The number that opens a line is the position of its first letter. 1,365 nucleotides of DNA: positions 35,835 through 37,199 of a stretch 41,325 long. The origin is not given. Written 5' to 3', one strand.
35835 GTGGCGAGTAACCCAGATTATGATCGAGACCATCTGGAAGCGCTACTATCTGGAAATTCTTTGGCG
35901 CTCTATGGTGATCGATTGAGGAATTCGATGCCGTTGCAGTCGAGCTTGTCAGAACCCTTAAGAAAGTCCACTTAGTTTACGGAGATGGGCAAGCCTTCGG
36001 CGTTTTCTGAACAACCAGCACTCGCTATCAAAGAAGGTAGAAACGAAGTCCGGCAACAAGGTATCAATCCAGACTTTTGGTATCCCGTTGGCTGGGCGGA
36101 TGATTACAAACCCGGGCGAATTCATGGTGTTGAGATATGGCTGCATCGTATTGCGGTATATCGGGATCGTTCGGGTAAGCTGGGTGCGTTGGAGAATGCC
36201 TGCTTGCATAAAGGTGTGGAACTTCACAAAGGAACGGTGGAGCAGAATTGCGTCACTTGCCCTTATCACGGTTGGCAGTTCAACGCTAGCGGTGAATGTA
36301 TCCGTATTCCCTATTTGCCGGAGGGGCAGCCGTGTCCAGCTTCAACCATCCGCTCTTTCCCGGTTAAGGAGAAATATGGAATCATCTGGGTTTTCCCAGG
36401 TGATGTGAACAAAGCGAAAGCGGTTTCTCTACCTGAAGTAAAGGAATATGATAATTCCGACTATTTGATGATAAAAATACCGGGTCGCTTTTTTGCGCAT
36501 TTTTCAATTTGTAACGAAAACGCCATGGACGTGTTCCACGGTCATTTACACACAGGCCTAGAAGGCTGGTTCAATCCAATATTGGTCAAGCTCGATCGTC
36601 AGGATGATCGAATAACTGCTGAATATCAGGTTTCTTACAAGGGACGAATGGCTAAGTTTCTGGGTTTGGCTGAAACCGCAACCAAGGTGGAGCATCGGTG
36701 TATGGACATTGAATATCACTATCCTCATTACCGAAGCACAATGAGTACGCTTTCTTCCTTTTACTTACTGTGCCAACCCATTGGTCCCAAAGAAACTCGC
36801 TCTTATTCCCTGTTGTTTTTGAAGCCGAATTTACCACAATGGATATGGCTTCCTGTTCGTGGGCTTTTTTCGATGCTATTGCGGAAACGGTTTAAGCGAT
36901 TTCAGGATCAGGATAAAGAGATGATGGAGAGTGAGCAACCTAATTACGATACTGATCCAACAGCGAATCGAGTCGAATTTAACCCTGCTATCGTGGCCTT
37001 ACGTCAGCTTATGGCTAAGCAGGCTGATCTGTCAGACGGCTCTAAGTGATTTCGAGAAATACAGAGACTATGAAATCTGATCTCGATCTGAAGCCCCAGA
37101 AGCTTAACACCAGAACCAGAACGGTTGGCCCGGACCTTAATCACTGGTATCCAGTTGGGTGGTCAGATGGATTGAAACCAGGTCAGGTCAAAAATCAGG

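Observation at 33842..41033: Convergent membrane-anchored oxygenase / radical-SAM locus with no assignable pathway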

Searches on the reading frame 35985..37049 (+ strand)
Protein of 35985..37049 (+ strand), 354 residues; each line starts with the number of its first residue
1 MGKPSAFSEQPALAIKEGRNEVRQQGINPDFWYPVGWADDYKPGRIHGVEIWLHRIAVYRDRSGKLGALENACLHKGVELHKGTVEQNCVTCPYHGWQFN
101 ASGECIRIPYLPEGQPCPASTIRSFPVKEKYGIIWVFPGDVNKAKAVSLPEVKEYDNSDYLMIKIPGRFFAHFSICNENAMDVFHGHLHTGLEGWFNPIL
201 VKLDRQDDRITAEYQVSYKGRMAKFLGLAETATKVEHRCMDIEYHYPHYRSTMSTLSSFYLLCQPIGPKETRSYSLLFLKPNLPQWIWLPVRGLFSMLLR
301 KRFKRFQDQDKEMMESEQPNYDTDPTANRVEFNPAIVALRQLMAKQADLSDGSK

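Call 3: search_protein_families(library=pfam, proteins=[window:35985-37049:+], max_evalue=0.01)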
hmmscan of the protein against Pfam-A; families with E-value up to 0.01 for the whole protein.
window:35985-37049:+ (354 aa): 3 families
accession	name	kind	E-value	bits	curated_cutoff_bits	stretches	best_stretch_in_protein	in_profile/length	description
PF00355.32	Rieske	-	1.5e-23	83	20.3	1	32-113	2-83/88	Rieske [2Fe-2S] domain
PF19112.6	VanA_C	-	2.6e-08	34.7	23.5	1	171-347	3-191/193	Vanillate O-demethylase oxygenase C-terminal domain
PF13806.12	Rieske_2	-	0.0048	17.3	27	1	32-136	2-103/104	Rieske-like [2Fe-2S] domain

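Call 4: search_protein_families(library=ncbifam, proteins=[window:35985-37049:+], max_evalue=0.01)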
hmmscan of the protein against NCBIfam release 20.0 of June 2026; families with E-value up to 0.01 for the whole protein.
window:35985-37049:+ (354 aa): 12 families
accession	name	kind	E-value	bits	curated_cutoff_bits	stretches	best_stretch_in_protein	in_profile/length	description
NF052579.1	BetMthstMoxSdmAMthl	equivalog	1.4e-56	192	600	1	18-344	4-336/351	4beta-methylsterol monooxygenase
NF041683.1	ant_diox_AndAb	equivalog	9.2e-10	38.6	150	1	32-100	2-69/100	anthranilate 1,2-dioxygenase ferredoxin subunit AndAb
TIGR03229.1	benzo_1_2_benA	equivalog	3.3e-09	36.1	780.95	1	55-108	63-117/433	benzoate 1,2-dioxygenase large subunit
TIGR03228.1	anthran_1_2_A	equivalog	4.2e-07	29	671.9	1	55-108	63-117/438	anthranilate 1,2-dioxygenase large subunit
TIGR02378.1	nirD_assim_sml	equivalog_domain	2.1e-06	27.8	74.65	1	32-136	2-103/105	nitrite reductase small subunit NirD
NF042946.1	3PPDioc_HcaE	equivalog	4.4e-06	26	830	1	55-112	63-121/450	3-phenylpropionate/cinnamic acid dioxygenase subunit alpha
TIGR02377.1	MocE_fam_FeS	subfamily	0.0001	22.2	136.15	1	56-111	26-82/101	MocE family 2Fe-2S type ferredoxin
NF041684.1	ant_diox_AndAc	equivalog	0.00011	21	750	1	56-111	72-128/418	anthranilate 1,2-dioxygenase large subunit AndAc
NF058607.1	GlBtMonoOxGbcA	equivalog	0.00018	20.1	670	1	48-104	73-130/420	glycine betaine monooxygenase oxygenase subunit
NF041174.1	SDX_Thmprot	equivalog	0.00025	21.2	170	1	61-134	31-105/109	sulredoxin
NF042948.2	3PPDioc_HcaC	equivalog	0.00061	20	150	1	40-101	11-72/105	3-phenylpropionate/cinnamic acid dioxygenase ferredoxin subunit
NF007422.0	PRK09965.1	equivalog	0.00061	19.8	113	1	55-100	25-69/106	bifunctional 3-phenylpropionate/cinnamic acid dioxygenase ferredoxin subunit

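Call 45: search_solved_structures(query=window:35985-37049:+, max_evalue=1e-15, show_alignments=4)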
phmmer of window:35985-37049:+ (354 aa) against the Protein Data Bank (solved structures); distinct sequences matched with E-value up to 1e-15: 7.
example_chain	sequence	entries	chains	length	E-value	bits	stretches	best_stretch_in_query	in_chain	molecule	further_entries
6wnc_A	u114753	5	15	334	9.5e-22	80.5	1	31-200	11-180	SxtDIOX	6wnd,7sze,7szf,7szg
6wn3_A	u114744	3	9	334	7.3e-21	77.6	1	31-194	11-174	SxtT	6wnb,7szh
7fhr_A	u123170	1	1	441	1e-18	70.5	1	43-153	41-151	Putative Phthalate 4,5-dioxygenase, subunit alpha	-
2zyl_A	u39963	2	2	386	6.6e-18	67.8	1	32-198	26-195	POSSIBLE OXIDOREDUCTASE | 3-ketosteroid-9-alpha-monooxygenase oxygenase subunit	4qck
4qdc_A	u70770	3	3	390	7.2e-18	67.7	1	32-161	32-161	3-ketosteroid 9alpha-hydroxylase oxygenase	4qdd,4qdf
3gb4_A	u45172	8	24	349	3e-17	65.7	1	51-187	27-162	DdmC | Dicamba O-demethylase, oxygenase component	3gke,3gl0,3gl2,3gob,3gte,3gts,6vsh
7qwt_A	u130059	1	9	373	2.9e-16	62.4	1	32-228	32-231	Rieske (2Fe-2S) domain protein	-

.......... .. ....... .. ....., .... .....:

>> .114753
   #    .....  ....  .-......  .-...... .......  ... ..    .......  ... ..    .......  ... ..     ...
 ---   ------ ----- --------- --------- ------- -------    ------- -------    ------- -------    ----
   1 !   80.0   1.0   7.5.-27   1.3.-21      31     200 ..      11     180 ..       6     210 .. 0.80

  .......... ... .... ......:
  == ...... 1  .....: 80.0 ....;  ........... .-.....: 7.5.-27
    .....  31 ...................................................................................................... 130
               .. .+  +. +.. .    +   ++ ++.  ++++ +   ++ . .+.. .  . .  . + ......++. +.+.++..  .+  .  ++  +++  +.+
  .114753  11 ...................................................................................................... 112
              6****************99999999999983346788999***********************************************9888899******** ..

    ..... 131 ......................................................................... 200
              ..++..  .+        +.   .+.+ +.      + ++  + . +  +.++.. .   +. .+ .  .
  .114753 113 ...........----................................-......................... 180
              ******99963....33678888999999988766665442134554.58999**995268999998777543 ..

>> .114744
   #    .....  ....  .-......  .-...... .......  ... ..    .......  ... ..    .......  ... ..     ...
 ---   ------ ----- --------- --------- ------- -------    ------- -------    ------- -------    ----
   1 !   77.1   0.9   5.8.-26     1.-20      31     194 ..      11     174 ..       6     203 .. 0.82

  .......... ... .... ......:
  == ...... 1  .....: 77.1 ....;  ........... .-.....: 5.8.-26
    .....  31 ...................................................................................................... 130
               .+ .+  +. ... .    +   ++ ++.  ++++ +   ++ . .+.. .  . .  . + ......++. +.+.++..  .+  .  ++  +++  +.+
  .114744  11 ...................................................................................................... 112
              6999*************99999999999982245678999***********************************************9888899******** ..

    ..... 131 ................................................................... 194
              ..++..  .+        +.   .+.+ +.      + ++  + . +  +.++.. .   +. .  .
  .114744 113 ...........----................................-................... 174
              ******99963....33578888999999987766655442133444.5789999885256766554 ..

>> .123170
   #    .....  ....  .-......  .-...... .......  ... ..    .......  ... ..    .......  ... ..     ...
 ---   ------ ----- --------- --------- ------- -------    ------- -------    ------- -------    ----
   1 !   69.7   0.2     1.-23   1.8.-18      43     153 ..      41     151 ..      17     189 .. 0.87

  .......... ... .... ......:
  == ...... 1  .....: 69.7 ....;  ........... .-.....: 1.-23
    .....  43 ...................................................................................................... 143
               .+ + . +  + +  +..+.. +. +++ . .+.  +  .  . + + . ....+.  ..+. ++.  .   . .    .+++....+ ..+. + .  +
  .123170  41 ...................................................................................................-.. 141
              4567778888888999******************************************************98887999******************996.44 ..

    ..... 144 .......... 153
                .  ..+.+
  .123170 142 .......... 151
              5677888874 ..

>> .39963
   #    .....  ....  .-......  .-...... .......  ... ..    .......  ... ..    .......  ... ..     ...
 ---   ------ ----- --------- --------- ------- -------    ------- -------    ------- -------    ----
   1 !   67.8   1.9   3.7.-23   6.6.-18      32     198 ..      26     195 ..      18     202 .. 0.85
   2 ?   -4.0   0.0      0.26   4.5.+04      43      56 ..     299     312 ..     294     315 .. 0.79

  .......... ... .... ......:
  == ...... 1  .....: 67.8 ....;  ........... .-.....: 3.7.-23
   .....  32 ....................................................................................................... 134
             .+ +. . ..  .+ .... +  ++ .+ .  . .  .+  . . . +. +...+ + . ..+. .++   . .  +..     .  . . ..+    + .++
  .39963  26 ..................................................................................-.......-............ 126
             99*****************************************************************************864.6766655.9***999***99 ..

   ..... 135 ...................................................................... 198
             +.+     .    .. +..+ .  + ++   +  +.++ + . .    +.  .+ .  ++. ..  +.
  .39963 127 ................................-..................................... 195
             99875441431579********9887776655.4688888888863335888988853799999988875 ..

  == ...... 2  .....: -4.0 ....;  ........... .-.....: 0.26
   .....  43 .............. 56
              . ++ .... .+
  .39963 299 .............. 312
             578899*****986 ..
